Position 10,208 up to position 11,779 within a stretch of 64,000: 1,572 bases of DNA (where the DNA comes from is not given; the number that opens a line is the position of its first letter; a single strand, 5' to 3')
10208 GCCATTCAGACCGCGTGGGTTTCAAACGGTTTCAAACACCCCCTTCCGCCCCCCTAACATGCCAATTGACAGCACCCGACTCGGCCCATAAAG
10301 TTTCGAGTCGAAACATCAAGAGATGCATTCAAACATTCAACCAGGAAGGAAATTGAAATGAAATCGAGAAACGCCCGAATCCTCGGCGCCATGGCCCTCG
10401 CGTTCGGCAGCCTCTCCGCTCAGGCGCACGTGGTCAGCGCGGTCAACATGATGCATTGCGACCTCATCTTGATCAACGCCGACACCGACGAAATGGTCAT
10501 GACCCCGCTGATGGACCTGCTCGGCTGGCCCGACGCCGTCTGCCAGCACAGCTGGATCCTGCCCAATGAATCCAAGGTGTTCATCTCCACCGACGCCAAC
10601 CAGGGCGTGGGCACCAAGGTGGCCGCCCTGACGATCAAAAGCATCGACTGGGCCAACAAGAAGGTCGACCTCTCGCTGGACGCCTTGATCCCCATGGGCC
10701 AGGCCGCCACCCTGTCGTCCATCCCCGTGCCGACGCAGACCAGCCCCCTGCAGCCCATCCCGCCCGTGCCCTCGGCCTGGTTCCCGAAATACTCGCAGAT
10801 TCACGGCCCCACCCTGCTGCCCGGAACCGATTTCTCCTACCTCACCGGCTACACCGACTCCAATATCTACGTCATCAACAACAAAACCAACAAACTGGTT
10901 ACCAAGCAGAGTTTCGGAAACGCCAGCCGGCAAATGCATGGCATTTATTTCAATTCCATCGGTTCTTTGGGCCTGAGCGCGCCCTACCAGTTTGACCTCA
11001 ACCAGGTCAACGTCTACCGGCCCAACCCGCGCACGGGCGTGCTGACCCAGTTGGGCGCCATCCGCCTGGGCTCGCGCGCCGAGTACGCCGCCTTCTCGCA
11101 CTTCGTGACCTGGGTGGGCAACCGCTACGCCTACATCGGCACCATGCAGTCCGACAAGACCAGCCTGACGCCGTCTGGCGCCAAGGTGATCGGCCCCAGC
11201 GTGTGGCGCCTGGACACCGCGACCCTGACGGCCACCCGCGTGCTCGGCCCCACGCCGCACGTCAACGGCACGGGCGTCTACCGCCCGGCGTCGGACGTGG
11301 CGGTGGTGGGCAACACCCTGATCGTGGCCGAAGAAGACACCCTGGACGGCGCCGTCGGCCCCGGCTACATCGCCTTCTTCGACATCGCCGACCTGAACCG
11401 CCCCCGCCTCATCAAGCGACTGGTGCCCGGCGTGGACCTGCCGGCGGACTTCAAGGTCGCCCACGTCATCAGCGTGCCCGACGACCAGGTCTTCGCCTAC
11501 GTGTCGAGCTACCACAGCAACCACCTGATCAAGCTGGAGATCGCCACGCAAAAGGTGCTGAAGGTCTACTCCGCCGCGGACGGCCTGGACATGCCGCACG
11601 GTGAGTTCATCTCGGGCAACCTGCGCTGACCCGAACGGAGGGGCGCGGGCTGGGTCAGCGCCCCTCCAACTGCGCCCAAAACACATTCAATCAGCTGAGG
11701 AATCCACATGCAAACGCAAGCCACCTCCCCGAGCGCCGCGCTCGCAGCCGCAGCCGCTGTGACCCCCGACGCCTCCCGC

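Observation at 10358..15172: Candidate variant of the dirammox (dnf) system: propeller - diiron N-oxygenase - rubredoxin - glutamine amidotransferase - MOSC - MarR operon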

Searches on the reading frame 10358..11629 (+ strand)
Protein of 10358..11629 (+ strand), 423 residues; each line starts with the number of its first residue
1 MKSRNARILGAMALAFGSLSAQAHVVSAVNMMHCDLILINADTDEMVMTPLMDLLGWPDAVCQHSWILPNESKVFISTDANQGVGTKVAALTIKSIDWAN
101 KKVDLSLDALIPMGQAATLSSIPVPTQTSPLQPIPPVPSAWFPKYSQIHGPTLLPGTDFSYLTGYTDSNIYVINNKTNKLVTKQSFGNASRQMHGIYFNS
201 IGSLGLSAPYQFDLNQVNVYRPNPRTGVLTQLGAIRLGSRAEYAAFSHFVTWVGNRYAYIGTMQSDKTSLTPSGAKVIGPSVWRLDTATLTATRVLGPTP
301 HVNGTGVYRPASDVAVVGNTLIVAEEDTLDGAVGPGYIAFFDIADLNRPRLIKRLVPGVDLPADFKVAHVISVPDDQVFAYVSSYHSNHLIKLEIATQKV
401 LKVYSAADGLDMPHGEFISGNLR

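Call 3: search_protein_families(library=pfam, proteins=[window:10358-11629:+], max_evalue=0.01)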
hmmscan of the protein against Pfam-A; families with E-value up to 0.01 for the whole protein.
window:10358-11629:+ (423 aa): 0 families

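Call 4: search_protein_families(library=ncbifam, proteins=[window:10358-11629:+], max_evalue=0.01)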
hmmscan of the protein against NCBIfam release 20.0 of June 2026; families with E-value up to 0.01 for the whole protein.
window:10358-11629:+ (423 aa): 0 families

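Call 37: find_homologous_proteins(query=window:10358-11629:+)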
Query window:10358-11629:+ (423 aa): 68 proteins with E <= 0.001 among 8000 candidates.
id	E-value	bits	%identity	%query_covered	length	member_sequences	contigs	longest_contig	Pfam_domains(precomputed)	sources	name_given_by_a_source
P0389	1.8e-260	882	92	100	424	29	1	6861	-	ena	-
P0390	2.9e-239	812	84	100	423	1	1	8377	-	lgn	-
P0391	2.8e-224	763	80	97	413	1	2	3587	-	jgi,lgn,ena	-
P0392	2.8e-222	756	79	100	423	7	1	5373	-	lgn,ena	-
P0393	3.5e-202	690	70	100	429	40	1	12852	-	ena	-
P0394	3.8e-202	690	70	100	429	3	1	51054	-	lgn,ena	-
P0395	1.4e-201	688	73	95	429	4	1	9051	-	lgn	-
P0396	5.5e-201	686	70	100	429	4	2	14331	-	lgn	-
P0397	1.4e-195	668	72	97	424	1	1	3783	-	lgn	-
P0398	8.9e-182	623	64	100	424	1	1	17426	-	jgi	jgi:hypothetical protein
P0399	8.4e-180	616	65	98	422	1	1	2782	-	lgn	-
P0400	2.9e-115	404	48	95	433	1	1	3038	-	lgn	-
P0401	6.2e-114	399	45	98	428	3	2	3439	-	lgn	-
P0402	1.9e-113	398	47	95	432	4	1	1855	-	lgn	-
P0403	7.6e-113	396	72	55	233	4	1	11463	-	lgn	-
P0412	2.4e-97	345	43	95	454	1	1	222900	-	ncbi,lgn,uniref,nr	ncbi:hypothetical protein K6Y31_09540 [Motilimonas cestriensis]|uniref:Uncharacterized protein n=1 T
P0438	1.7e-84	302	41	94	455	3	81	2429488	-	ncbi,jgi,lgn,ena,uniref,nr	ncbi:hypothetical protein [Nitrosomonas sp.]|uniref:YncE family protein n=1 Tax=Nitrosomonas sp. Tax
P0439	1.9e-84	302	40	94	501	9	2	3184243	-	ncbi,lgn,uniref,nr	ncbi:hypothetical protein SAMN05216403_10692 [Nitrosospira multiformis ATCC 25196]|uniref:Uncharacte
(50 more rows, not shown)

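Call 38: find_encoding_contigs(protein=P0439, flank=7000, max_places=1)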
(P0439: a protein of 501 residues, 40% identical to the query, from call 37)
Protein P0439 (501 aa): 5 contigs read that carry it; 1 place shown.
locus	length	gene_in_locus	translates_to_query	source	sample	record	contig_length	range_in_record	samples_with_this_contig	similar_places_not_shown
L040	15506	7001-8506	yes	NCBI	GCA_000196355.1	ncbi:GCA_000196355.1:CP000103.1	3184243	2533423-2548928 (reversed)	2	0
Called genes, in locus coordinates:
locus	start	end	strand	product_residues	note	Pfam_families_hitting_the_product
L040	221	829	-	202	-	PF02798:GST_N, PF13417:GST_N_3, PF13409:GST_N_2, PF00043:GST_C, PF14497:GST_C_3 (weak), PF13410:GST_C_2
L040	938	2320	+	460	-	PF00206:Lyase_1, PF08328:ASL_C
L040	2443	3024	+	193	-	PF01025:GrpE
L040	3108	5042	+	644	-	PF00012:HSP70, PF06723:MreB_Mbl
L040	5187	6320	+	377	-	PF00226:DnaJ, PF01556:DnaJ_C, PF00684:DnaJ_CXXCXGXG, PF27439:DnaJ_C_2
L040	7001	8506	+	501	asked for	-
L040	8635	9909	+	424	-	-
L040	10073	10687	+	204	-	PF02630:SCO1-SenC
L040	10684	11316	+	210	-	-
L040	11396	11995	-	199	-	PF28549:NDPSase_N, PF00293:NUDIX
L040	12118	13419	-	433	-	PF11808:PhoR, PF13188:PAS_8, PF00512:HisKA, PF02518:HATPase_c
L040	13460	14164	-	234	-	PF00072:Response_reg, PF00486:Trans_reg_C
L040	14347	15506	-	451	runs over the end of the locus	PF13660:DUF4147, PF05161:MOFRL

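Call 39: find_encoding_contigs(protein=P0438, flank=7000, max_places=1)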
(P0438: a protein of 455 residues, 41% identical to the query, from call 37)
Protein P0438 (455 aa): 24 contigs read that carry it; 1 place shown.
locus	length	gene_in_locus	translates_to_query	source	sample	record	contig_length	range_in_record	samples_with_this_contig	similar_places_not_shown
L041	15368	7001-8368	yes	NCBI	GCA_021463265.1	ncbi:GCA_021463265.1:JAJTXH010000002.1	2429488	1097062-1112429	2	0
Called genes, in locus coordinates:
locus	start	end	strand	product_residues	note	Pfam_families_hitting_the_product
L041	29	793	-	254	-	PF13098:Thioredoxin_2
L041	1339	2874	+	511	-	PF00672:HAMP, PF00512:HisKA, PF02518:HATPase_c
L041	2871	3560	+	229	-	PF00072:Response_reg, PF00486:Trans_reg_C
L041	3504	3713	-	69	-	-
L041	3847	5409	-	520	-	PF00324:AA_permease, PF13520:AA_permease_2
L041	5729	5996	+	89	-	PF16231:DUF4890 (faint)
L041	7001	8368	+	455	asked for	-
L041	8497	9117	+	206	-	PF02630:SCO1-SenC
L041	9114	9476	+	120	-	-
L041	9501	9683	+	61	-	PF13340:DUF4096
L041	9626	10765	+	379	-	-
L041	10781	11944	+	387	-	PF13439:Glyco_transf_4, PF13477:Glyco_trans_4_2 (weak), PF13579:Glyco_trans_4_4, PF20706:GT4-conflict, PF00534:Glycos_transf_1, PF13692:Glyco_trans_1_4, PF13524:Glyco_trans_1_2 (weak)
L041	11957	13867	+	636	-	PF13522:GATase_6, PF13537:GATase_7, PF00733:Asn_synthase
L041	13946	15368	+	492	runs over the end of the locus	PF01943:Polysacc_synt, PF13440:Polysacc_synt_3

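Call 40: find_encoding_contigs(protein=P0412, flank=7000, max_places=1)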
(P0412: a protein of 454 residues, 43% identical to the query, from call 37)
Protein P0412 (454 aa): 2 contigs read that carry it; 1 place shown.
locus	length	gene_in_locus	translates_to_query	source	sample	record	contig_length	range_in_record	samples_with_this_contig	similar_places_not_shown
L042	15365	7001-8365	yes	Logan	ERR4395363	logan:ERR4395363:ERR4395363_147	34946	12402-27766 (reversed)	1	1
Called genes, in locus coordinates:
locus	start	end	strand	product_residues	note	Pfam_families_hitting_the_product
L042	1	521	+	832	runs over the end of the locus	PF08461:WHD_RNase_R (weak), PF08206:OB_RNB, PF17876:CSD2, PF00773:RNB, PF00575:S1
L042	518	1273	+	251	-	PF08032:SpoU_sub_bind, PF00588:SpoU_methylase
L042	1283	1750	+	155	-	PF00583:Acetyltransf_1, PF13673:Acetyltransf_10, PF13508:Acetyltransf_7 (weak)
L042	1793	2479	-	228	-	PF03473:MOSC, PF03475:YiiM_3-alpha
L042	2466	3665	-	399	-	PF00042:Globin, PF00970:FAD_binding_6, PF00175:NAD_binding_1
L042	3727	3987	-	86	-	PF09630:DUF2024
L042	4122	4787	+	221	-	PF12802:MarR_2, PF13463:HTH_27 (weak), PF13601:HTH_34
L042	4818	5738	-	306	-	PF11583:AurF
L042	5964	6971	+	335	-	PF00970:FAD_binding_6, PF00175:NAD_binding_1, PF00111:Fer2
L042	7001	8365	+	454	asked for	-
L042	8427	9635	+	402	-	PF00117:GATase, PF07722:Peptidase_C26 (faint), PF00578:AhpC-TSA, PF08534:Redoxin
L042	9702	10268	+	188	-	PF07073:ROF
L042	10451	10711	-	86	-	PF09630:DUF2024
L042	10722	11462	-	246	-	-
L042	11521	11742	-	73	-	-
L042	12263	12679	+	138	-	PF01250:Ribosomal_S6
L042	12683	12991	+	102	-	PF00436:SSB, PF22657:SSB_1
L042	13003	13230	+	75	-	PF01084:Ribosomal_S18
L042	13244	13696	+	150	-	PF01281:Ribosomal_L9_N, PF03948:Ribosomal_L9_C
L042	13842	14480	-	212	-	PF00027:cNMP_binding, PF13545:HTH_Crp_2, PF00325:Crp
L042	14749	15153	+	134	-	PF02566:OsmC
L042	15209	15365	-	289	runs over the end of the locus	PF00485:PRK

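Call 51: predict_structure(alignment_id=A3)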
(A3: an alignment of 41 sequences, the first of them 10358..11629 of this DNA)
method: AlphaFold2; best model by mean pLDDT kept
length: 423 residues; sequences in the alignment: 41
mean_pLDDT: 92.7   pTM: 0.90
mean pLDDT of the five models: 92.7, 92.6, 91.9, 91.9, 91.8
residues with pLDDT >= 90: 375; 70-90: 24; 50-70: 7; < 50: 17
segments of 3 or more residues with pLDDT < 50: 9-21
pLDDT, mean of each block of 10 residues (from residue 1): 49 43 86 96 96 94 95 96 97 97 98 95 93 87 93 97 95 98 95 96 97 97 98 98 97 97 96 97 98 97 95 96 88 88 98 97 95 92 96 96 97 93 86
secondary structure, 60 per line:
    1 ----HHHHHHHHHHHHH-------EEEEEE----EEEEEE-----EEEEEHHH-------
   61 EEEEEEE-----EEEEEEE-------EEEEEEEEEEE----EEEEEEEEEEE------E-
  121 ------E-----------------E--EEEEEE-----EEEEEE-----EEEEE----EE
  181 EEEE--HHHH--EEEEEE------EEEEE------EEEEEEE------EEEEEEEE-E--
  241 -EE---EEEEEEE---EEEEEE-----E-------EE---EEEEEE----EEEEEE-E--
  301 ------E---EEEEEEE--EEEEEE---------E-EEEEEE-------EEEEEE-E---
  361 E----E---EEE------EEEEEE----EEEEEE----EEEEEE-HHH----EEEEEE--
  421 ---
elements in order: H5-17 E25-30 E35-40 E46-50 E61-67 E73-79 E87-97 E102-112 E148-153 E159-164 E170-174 E179-184 H187-190 E193-198 E205-209 E216-222 E229-236 E247-253 E257-262 E281-286 E291-296 E311-317 E320-325 E337-342 E350-355 E370-372 E379-384 E389-394 E399-404 E413-418

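Call 53: fold_search(model_id=the predicted structure, library=pdb)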
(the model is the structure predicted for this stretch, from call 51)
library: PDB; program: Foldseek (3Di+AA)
matches with E <= 10: 1600; with E <= 0.001: 1223
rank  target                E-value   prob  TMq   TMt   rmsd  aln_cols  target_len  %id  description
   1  1l0q_A                2.7e-12  1.00  0.57  0.62   4.0       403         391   14  Tandem YVTN beta-propeller and PKD domains from an archaeal surface layer protein (released 2002-11-06)
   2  5c2v_B                1.7e-11  1.00  0.53  0.62   6.1       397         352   12  Kuenenia stuttgartiensis Hydrazine Synthase (released 2015-10-14)
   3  3u4y_A                4.1e-11  1.00  0.61  0.80   4.6       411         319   15  The crystal structure of a functionally unknown protein (Dtox_1751) from Desulfotomaculum acetoxidans DSM 771. (released 2011-10-26)
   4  4qrj_B                1.0e-10  1.00  0.58  0.70   5.5       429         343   11  Crystal structure of a putative 6-phosphogluconolactonase (BACUNI_04672) from Bacteroides uniformis ATCC 8492 at 2.20  (released 2014-07-23)
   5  3u4y_B                1.3e-10  1.00  0.61  0.79   4.7       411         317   15  The crystal structure of a functionally unknown protein (Dtox_1751) from Desulfotomaculum acetoxidans DSM 771. (released 2011-10-26)
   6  8i7o_P1               1.6e-10  1.00  0.45  0.32  18.2       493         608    9  In situ structure of axonemal doublet microtubules in mouse sperm with 16-nm repeat (released 2023-10-11)
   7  9d5n_CH               1.9e-10  1.00  0.36  0.27  15.3       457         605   10  48-nm doublet microtubule from Trichomonas vaginalis strain G3 (released 2025-05-14)
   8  6nau_A                2.2e-10  1.00  0.58  0.72   6.3       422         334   10  1.55 Angstrom Resolution Crystal Structure of 6-phosphogluconolactonase from Klebsiella pneumoniae (released 2018-12-19)
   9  4qrj_A                2.2e-10  1.00  0.58  0.70   5.5       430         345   11  Crystal structure of a putative 6-phosphogluconolactonase (BACUNI_04672) from Bacteroides uniformis ATCC 8492 at 2.20  (released 2014-07-23)
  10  1ri6                  2.8e-10  1.00  0.58  0.72   6.1       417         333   11  Structure of a putative isomerase from E. coli (released 2003-11-25)
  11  3fgb_B                3.0e-10  1.00  0.58  0.69   5.5       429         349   10  Crystal structure of the Q89ZH8_BACTN protein from Bacteroides thetaiotaomicron. Northeast Structural Genomics Consort (released 2008-12-23)
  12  6tv2_A                4.9e-10  1.00  0.46  0.51   9.4       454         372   10  Heme d1 biosynthesis associated Protein NirF (released 2020-04-22)
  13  2j56_H                5.1e-10  1.00  0.53  0.59   9.6       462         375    9  X-ray reduced Paraccocus denitrificans methylamine dehydrogenase N- semiquinone in complex with amicyanin. (released 2007-01-23)
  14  7mq8_LO               5.1e-10  1.00  0.29  0.16  20.8       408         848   10  Cryo-EM structure of the human SSU processome, state pre-A1 (released 2021-09-22)
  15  9n73_LO               5.6e-10  1.00  0.36  0.21  17.9       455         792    8  SSU processome maturation and disassembly, State G (released 2025-10-29)
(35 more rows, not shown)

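Call 58: search_protein_families(library=ncbifam, proteins=[L042:8427-9635:+], max_evalue=0.00001)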
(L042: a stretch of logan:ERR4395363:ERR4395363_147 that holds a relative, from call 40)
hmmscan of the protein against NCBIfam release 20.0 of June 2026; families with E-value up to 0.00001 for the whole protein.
L042:8427-9635:+ (402 aa): 14 families
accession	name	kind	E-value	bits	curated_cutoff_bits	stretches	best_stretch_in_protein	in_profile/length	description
NF005458.0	PRK07053.1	equivalog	1.4e-86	289.7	250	1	1-228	2-231/234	glutamine amidotransferase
NF001808.0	PRK00522.1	equivalog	1.1e-61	207.1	123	1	237-401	2-166/167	thiol peroxidase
NF045827.1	perox_SUH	exception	2.9e-40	137.6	298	1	239-401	4-166/178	thiol peroxidase Prx-SUH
NF005072.0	PRK06490.1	equivalog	2.4e-38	131.5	339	1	6-191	18-202/251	glutamine amidotransferase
NF006098.0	PRK08250.1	equivalog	8.1e-24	84.5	301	1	4-188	3-194/239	glutamine amidotransferase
NF006562.0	PRK09065.1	equivalog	4.2e-21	75.6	205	1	22-209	33-222/242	glutamine amidotransferase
TIGR00888.1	guaA_Nterm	equivalog_domain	5.5e-15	55.2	172.15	1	49-178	45-169/188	glutamine-hydrolyzing GMP synthase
NF000848.1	PRK00074.1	equivalog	5.6e-15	54.9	400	1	47-179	43-173/512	glutamine-hydrolyzing GMP synthase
NF004212.0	PRK05665.1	equivalog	1.2e-13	51.4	309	1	63-177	73-189/241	amidotransferase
NF001975.0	PRK00758.1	equivalog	1.4e-13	50.8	198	1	41-178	38-167/185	GMP synthase subunit A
NF005743.0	PRK07567.1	equivalog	4.5e-12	45.8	264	1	41-183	47-199/245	glutamine amidotransferase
TIGR01855.1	IMP_synth_hisH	equivalog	4.3e-08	33.2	105.4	1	15-98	8-88/198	imidazole glycerol phosphate synthase subunit HisH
TIGR01368.1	CPSaseIIsmall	equivalog_domain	2.1e-06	26.9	307.35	0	67-103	232-268/361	glutamine-hydrolyzing carbamoyl-phosphate synthase small subunit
NF006960.0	PRK09437.1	equivalog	5.1e-06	26.5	140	1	254-355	5-106/156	thioredoxin-dependent thiol peroxidase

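Call 67: search_solved_structures(query=A3, max_evalue=1)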
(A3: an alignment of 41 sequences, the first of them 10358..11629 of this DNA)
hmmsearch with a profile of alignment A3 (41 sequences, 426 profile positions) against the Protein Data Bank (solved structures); distinct sequences matched with E-value up to 1: 19.
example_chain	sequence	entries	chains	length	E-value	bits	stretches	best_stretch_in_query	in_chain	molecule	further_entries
8blw_B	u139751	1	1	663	0.0004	22.4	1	309-409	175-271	YncE family protein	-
4qrj_A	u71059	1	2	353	0.00046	22.2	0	139-180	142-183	putative 6-phosphogluconolactonase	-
8ptf_A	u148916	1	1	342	0.00066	21.7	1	309-409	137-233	YncE family protein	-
8ptd_A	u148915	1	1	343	0.00066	21.7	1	309-409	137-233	YncE family protein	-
1l0q_A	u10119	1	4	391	0.00084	21.3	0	60-170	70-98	Surface layer protein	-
1ri6_A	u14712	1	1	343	0.01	17.8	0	153-240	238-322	putative isomerase ybhE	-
5c2v_B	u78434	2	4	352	0.064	15.1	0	146-182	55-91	HYDRAZINE SYNTHASE BETA SUBUNIT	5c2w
8bpn_A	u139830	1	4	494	0.22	13.3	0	55-102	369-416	Twin-arginine translocation signal domain-containing protein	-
3osd_A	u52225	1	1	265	0.22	13.3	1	311-346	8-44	putative glycosyl hydrolase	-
8tda_A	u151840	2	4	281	0.23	13.3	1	311-346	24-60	Probable secreted glycosyl hydrolase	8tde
9fbe_B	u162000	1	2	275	0.24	13.3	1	311-346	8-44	Probable secreted glycosyl hydrolase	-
8rr2_A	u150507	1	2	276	0.24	13.3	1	311-346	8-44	3-keto-disaccharide hydrolase domain-containing protein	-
8bai_A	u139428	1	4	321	0.51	12.2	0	367-405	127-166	Surface layer protein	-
8baz_A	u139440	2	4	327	0.51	12.2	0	367-405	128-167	Surface layer protein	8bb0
3dsm_A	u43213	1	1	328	0.51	12.1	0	367-405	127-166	uncharacterized protein BACUNI_02894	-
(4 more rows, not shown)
